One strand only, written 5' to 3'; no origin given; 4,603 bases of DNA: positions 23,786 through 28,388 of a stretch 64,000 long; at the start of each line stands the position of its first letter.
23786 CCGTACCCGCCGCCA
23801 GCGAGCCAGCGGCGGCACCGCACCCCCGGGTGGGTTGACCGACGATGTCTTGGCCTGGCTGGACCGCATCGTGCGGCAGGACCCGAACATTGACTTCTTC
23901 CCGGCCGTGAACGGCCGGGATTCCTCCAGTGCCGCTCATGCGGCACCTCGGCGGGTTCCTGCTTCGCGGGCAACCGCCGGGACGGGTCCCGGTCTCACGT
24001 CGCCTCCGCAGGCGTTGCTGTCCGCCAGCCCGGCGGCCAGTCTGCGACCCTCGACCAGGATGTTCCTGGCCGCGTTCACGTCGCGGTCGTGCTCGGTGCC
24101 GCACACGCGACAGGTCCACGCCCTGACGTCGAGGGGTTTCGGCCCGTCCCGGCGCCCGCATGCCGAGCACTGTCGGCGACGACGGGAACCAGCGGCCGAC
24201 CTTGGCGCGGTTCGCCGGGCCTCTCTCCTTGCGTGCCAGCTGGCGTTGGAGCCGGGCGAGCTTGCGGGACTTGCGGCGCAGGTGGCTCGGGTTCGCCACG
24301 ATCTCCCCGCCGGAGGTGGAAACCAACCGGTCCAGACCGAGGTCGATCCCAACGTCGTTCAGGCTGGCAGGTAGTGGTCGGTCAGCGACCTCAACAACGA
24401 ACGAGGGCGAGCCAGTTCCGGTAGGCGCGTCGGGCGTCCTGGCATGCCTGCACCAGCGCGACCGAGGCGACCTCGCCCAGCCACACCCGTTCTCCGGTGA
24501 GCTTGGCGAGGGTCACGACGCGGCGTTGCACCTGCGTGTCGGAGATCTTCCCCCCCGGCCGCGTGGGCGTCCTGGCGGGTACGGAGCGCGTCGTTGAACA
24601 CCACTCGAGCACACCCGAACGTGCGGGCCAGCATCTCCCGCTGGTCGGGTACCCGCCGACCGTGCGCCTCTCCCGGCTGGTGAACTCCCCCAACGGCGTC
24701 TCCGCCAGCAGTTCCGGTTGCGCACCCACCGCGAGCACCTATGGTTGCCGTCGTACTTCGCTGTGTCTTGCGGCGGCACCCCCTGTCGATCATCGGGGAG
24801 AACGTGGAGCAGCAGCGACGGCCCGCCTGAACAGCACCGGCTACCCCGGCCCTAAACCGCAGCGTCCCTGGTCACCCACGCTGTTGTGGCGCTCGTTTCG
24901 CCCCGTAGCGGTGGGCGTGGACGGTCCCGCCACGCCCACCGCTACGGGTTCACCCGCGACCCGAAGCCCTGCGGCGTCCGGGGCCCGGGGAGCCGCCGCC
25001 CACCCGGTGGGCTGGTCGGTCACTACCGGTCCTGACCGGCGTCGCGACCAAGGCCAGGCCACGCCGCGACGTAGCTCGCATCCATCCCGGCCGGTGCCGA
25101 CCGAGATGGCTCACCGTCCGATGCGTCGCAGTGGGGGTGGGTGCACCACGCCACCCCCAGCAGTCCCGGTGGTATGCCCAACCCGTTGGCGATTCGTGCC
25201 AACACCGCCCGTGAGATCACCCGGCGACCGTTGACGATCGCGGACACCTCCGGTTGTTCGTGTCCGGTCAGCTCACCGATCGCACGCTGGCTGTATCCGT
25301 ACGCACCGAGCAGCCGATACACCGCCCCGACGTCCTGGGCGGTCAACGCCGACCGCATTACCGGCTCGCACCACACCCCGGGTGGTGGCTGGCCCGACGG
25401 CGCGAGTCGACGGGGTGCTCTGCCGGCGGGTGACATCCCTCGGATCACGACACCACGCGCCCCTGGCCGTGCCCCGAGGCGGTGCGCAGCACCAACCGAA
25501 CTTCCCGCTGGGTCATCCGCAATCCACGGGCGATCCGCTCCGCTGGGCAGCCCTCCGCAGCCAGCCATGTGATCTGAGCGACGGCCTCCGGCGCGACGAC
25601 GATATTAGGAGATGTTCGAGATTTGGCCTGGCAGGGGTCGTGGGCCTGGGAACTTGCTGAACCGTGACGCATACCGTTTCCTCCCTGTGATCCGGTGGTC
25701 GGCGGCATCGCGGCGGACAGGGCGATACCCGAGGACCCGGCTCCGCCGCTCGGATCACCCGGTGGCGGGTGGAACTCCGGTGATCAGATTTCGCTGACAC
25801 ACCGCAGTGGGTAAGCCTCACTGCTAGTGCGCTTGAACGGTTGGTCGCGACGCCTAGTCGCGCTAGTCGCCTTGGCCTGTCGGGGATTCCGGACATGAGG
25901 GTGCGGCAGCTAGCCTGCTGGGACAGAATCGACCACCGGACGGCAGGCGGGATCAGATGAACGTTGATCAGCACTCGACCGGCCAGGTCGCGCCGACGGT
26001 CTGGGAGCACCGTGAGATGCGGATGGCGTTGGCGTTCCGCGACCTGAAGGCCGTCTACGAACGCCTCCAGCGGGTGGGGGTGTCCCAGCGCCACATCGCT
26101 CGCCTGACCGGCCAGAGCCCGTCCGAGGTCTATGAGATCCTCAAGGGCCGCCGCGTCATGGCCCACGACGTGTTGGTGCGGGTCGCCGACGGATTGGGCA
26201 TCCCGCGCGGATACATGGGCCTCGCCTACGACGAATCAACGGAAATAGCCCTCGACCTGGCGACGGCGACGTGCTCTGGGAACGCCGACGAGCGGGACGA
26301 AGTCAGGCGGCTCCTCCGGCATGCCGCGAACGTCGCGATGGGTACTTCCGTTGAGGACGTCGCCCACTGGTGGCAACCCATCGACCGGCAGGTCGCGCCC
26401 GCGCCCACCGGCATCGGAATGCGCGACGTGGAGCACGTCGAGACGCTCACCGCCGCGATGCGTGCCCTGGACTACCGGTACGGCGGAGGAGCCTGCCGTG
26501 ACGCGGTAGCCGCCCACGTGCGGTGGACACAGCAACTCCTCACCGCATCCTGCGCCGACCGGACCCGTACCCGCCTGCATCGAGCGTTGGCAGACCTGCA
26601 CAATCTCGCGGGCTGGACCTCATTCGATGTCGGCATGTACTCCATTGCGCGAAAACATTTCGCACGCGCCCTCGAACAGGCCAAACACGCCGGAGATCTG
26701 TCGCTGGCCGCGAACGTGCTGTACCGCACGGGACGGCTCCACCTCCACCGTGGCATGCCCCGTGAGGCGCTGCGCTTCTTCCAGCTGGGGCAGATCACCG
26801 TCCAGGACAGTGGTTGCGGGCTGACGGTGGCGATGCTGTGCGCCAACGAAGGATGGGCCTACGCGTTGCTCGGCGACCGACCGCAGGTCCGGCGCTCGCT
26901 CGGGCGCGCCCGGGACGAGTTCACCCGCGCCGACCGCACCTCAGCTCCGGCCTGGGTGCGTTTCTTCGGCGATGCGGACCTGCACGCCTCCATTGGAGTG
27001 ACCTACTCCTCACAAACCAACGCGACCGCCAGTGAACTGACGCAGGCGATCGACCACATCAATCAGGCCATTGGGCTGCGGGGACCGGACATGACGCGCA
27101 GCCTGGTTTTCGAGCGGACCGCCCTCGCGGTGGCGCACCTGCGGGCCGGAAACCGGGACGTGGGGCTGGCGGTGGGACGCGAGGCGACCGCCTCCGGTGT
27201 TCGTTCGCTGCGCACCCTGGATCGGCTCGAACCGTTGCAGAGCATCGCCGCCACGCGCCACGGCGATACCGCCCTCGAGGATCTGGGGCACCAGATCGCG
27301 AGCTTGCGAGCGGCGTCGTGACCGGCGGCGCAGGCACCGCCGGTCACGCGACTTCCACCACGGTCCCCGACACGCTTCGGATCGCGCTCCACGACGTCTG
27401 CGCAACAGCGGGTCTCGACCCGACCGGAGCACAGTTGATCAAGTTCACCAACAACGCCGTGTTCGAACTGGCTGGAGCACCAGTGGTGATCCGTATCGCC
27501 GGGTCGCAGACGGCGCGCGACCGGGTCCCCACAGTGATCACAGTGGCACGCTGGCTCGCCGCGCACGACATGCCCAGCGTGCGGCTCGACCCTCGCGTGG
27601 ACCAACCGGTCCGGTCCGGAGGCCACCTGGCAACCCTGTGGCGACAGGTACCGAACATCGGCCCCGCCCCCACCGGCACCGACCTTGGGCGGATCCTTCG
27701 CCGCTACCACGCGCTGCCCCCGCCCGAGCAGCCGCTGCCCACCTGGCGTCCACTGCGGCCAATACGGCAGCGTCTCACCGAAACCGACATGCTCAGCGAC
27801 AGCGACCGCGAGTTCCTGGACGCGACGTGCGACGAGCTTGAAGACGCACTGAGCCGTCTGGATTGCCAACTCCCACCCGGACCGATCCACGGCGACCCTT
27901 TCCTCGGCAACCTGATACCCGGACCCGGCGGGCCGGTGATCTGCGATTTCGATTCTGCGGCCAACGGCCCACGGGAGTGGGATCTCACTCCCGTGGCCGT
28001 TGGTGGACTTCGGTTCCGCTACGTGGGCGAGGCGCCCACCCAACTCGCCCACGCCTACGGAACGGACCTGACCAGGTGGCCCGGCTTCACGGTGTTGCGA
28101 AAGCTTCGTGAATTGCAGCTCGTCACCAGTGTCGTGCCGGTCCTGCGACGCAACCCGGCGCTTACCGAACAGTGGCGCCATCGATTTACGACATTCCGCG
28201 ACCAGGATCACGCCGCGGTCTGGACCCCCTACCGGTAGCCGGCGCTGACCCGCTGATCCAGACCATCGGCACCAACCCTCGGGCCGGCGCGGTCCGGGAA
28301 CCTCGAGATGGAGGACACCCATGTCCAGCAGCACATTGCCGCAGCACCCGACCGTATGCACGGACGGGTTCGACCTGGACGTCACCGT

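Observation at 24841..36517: An 11.6-kb lanthipeptide cargo inserted inside the IS left-end hairpin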

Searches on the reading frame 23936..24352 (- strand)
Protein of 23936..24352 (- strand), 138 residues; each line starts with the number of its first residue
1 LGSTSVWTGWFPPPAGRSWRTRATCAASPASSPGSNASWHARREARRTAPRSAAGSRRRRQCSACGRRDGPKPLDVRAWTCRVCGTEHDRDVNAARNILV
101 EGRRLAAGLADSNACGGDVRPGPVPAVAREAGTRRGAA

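Call 82: search_protein_families(library=pfam, proteins=[window:23936-24352:-], max_evalue=0.01)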
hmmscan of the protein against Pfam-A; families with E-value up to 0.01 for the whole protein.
window:23936-24352:- (138 aa): 1 family
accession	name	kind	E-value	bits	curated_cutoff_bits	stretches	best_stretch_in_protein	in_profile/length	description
PF07282.18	Cas12f1-like_TNB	-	1.4e-11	44.8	26.3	1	60-98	29-60/60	Cas12f1-like, TNB domain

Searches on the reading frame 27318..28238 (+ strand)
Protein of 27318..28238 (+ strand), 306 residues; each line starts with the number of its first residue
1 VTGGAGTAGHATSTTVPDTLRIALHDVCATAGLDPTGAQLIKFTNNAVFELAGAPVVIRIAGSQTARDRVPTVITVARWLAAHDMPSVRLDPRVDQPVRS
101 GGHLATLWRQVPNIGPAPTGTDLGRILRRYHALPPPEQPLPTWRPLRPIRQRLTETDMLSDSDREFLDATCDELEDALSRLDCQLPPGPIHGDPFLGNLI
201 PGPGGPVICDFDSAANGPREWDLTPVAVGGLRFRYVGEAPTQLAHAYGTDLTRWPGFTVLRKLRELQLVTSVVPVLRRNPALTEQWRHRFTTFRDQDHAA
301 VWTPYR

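Call 10: search_protein_families(library=pfam, proteins=[window:27318-28238:+], max_evalue=0.01)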
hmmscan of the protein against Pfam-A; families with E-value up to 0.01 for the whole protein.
window:27318-28238:+ (306 aa): 1 family
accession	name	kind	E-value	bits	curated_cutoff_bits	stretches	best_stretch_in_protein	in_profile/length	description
PF01636.29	APH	-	1.3e-18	68.1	23.2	1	53-254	18-236/239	Phosphotransferase enzyme family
